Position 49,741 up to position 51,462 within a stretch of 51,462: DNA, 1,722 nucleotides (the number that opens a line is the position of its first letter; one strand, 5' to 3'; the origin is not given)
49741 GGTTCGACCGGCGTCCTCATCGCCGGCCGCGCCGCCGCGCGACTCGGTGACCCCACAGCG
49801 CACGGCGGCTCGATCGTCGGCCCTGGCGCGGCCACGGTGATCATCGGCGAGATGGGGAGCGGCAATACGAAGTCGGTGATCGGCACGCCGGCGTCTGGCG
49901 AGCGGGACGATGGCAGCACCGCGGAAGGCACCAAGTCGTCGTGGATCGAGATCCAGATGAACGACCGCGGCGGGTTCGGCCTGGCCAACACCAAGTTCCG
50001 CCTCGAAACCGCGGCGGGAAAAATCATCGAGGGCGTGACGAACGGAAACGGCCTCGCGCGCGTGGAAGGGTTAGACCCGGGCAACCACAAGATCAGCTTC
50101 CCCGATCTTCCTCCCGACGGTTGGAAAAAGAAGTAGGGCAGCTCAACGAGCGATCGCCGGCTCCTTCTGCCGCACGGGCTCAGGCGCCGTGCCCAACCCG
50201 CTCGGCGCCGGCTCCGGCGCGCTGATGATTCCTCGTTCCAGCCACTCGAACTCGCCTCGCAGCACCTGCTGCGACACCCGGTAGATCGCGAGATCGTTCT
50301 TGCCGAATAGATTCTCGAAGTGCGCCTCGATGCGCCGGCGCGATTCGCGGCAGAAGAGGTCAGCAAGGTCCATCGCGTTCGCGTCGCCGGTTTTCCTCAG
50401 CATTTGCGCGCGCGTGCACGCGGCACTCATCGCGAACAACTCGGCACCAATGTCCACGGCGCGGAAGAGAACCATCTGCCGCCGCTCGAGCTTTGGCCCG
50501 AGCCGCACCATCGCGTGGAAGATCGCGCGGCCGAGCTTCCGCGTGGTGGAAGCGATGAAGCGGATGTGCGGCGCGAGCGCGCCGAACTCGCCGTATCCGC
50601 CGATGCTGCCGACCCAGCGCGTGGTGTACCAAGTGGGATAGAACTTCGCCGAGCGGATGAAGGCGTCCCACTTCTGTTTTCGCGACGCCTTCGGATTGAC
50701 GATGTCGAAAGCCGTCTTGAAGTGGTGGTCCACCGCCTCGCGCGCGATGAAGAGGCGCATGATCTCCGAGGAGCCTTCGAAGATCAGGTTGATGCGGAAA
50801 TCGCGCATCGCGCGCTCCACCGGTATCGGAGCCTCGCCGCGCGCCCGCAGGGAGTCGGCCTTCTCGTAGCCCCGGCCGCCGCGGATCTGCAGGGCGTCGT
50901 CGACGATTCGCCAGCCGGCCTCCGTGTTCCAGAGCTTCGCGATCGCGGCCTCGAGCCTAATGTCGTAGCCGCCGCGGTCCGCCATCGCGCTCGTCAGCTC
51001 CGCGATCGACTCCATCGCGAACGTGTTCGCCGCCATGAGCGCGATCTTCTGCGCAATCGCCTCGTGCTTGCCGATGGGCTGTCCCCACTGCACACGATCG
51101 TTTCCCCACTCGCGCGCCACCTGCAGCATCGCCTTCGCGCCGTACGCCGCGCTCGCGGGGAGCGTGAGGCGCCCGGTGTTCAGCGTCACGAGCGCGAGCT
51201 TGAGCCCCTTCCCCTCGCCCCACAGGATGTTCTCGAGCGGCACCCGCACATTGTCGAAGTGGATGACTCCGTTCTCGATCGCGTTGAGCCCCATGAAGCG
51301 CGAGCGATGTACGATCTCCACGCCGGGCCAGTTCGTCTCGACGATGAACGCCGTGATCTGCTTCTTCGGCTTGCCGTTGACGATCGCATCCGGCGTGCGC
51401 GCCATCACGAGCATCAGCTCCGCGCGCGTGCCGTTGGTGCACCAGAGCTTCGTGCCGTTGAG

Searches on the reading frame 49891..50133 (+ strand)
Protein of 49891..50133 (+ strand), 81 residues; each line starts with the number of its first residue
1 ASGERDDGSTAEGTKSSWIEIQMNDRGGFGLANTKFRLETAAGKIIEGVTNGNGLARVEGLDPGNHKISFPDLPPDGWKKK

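Call 85: search_solved_structures(query=A4, max_evalue=10, show_alignments=1)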
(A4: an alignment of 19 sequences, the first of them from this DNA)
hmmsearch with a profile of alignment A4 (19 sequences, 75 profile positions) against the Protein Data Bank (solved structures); distinct sequences matched with E-value up to 10: 15.
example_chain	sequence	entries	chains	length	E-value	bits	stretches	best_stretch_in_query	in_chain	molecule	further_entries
6sjl_A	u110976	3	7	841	0.00018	24.5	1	16-49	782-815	Putative type VI secretion protein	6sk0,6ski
7dm0_A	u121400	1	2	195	0.00021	24.3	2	21-50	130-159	Biofilm-associated surface protein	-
3kpt_A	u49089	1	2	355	0.00023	24.2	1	22-60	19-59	Collagen adhesion protein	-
3rkp_A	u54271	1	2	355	0.00024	24.1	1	22-60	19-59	Collagen adhesion protein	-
6h56_A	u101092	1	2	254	0.0064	19.6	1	22-49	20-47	Effector domain of Pseudomonas aeruginosa VgrG2b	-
6d0t_A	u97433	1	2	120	0.17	15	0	28-45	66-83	BB1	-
1cwv_A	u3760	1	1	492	0.18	14.9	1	5-52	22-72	INVASIN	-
1tmx_A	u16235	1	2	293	0.31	14.1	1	10-37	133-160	hydroxyquinol 1,2-dioxygenase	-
10ps_A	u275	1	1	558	0.47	13.6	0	18-65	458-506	Serine-aspartate repeat-containing protein D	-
6m3a_A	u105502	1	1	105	0.54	13.4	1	21-50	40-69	Biofilm-associated surface protein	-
4mli_A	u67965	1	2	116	0.9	12.7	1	6-45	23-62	Fibronectin binding protein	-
4mls_A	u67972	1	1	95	1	12.5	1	9-45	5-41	Fibronectin binding protein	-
6dbd_A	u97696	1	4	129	1.3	12.2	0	35-62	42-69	nanobody VHH R326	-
9c7v_B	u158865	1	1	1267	1.6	11.9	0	43-59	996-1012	BOS complex subunit NOMO2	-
7s62_A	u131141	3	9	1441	2.1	11.5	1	13-50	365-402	Alpha 2-macroglobulin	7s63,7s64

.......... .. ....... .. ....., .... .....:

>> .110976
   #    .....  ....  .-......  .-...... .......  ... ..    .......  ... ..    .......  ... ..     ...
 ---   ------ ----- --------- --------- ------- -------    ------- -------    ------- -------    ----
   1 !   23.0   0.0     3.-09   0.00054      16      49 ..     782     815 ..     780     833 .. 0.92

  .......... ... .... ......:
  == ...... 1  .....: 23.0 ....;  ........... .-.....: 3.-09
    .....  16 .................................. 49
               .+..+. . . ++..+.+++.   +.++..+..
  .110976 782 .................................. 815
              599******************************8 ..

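Call 86: search_protein_families(library=pfam, alignment_id=A4, max_evalue=1)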
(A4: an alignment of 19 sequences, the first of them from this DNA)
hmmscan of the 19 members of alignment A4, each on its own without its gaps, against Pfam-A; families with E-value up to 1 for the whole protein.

A. member 1, seq(81 aa): 3 families
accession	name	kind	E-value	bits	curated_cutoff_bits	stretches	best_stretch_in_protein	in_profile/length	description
PF17802.7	SpaA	-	0.01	16.4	23.1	1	24-68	8-56/91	Prealbumin-like fold domain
PF17210.9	SdrD_B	-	0.021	15.4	29.7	1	24-75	17-67/112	SdrD B-like domain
PF09134.16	Invasin_D3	-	0.15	13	33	1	10-56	15-63/98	Invasin, domain 3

B. families by the number of members that match (of 19 scanned): 15 families
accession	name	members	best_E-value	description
PF13620.12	CarboxypepD_reg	11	5.3e-05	Carboxypeptidase regulatory-like domain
PF17802.7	SpaA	7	0.00017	Prealbumin-like fold domain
PF17210.9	SdrD_B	4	0.017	SdrD B-like domain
PF09134.16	Invasin_D3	4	0.03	Invasin, domain 3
PF24107.1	DUF7382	4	0.047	Domain of unknown function (DUF7382)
PF24025.1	Ig_DR_A0283-like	3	0.047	DR_A0283-like, Ig-like domain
PF18565.7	Glyco_hydro2_C5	3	0.094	Glycoside hydrolase family 2 C-terminal domain 5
PF17789.7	MG4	2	0.00017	Macroglobulin domain MG4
PF02369.22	Big_1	2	0.0022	Bacterial Ig-like domain (group 1)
PF18705.7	DUF5643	1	0.11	Family of unknown function (DUF5643)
PF03602.21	Cons_hypoth95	1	0.12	Conserved hypothetical protein 95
PF19058.5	DUF5754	1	0.12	Family of unknown function (DUF5754)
PF04758.19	Ribosomal_S30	1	0.16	Ribosomal protein S30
PF05688.17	BIg21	1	0.2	Bacterial Immunoglobulin-like 21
PF11974.14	bMG3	1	0.21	Bacterial alpha-2-macroglobulin MG3 domain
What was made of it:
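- On TTR-docked cargo (VgrG1-Tle1 type): Pfam CarboxypepD_reg in 11 of 19 members and SpaA prealbumin-like in 7 of 19 (calls 85, 86).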

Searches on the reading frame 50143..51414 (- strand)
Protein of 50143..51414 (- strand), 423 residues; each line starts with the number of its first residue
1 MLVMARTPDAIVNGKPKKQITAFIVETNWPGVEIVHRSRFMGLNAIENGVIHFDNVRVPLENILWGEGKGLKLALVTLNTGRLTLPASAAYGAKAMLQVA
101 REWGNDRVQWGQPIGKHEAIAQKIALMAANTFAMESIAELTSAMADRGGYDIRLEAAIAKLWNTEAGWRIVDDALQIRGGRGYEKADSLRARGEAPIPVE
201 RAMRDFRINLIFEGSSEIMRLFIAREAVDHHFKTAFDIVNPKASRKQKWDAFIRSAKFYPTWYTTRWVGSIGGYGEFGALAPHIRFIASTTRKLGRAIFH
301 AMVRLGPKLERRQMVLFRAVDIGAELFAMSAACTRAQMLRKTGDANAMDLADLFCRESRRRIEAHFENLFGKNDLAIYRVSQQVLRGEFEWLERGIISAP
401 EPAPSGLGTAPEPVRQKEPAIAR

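Call 6: search_protein_families(library=pfam, proteins=[window:50143-51414:-], max_evalue=0.01)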
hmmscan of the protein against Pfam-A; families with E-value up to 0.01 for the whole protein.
window:50143-51414:- (423 aa): 5 families
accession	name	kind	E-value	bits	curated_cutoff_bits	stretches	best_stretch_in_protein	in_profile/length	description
PF00441.29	Acyl-CoA_dh_1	-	1.4e-32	113.3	22.4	1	68-226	1-148/150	Acyl-CoA dehydrogenase, C-terminal domain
PF21343.2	ACAD9-ACADV_C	-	3.8e-11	43.8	27.8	1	286-382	9-108/120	ACAD9/ACADV, C-terminal domain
PF21263.2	Acyl-CoA-dh_C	-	3.5e-08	34.1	27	1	301-366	13-74/96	Acyl-CoA dehydrogenase, C-terminal domain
PF08028.16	Acyl-CoA_dh_2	-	2.4e-05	25.1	22.7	1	93-209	11-126/134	Acyl-CoA dehydrogenase, C-terminal domain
PF02770.24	Acyl-CoA_dh_M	-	0.0014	19.2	33.3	1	1-56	46-97/97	Acyl-CoA dehydrogenase, middle domain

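Call 7: search_protein_families(library=ncbifam, proteins=[window:50143-51414:-], max_evalue=0.01)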
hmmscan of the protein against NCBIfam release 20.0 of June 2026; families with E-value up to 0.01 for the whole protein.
window:50143-51414:- (423 aa): 18 families
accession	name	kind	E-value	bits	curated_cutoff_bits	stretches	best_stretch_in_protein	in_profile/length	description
NF058590.1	AcCoDHFadEBacil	equivalog_domain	1.2e-44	152.8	600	2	17-243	192-426/586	acyl-CoA dehydrogenase FadE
NF042972.1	AcrlCoAredClosAcrC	equivalog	3.4e-36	124.7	640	1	15-227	175-376/378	acryloyl-CoA reductase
NF043006.1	CyhCrbnylCoADH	equivalog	4e-30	105.1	650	1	17-229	176-377/380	cyclohexane-1-carbonyl-CoA dehydrogenase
NF008997.0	PRK12341.1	equivalog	4.3e-29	101.7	537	1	1-232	165-380/382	acyl-CoA dehydrogenase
NF007000.1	PRK09463.1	subfamily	1.5e-28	99.6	600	1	6-183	219-398/726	acyl-CoA dehydrogenase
NF009586.0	PRK13026.1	subfamily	1.2e-25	90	608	1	5-183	253-433/777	acyl-CoA dehydrogenase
NF042439.1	SulpropCoADesulf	equivalog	1.4e-25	89.9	600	1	2-231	154-374/379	3-sulfinopropanoyl-CoA desulfinase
NF045552.1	GlutCoADH_Des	equivalog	4.5e-25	88.7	470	1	17-227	179-379/387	glutaryl-CoA dehydrogenase Acd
NF038187.1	FadE_coli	exception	5.3e-21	74.4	1300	1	6-184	294-474/816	acyl-CoA dehydrogenase FadE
NF045652.1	ProlPCPDhRedW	equivalog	6.2e-20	71.3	650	1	20-226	178-372/376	L-prolyl-[peptidyl-carrier protein] dehydrogenase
NF002885.1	PRK03354.1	equivalog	7.6e-19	68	540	1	2-228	165-374/378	crotonobetainyl-CoA dehydrogenase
NF052270.1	Staph_DH_FadE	equivalog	2.5e-14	52.8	600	1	17-226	195-392/400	acyl-CoA dehydrogenase FadE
NF053553.1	prodigi_MBC_PigA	equivalog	3.3e-14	52.8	500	1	20-226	183-378/381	prodigiosin MBC biosynthesis dehydrogenase PigA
TIGR03207.1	cyc_hxne_CoA_dh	equivalog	9.2e-14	50.9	575.35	1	16-226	173-370/372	cyclohexanecarboxyl-CoA dehydrogenase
NF050027.1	acylCoADhIpdE2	equivalog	8e-06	25.6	450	1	84-180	183-273/311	acyl-CoA dehydrogenase IpdE2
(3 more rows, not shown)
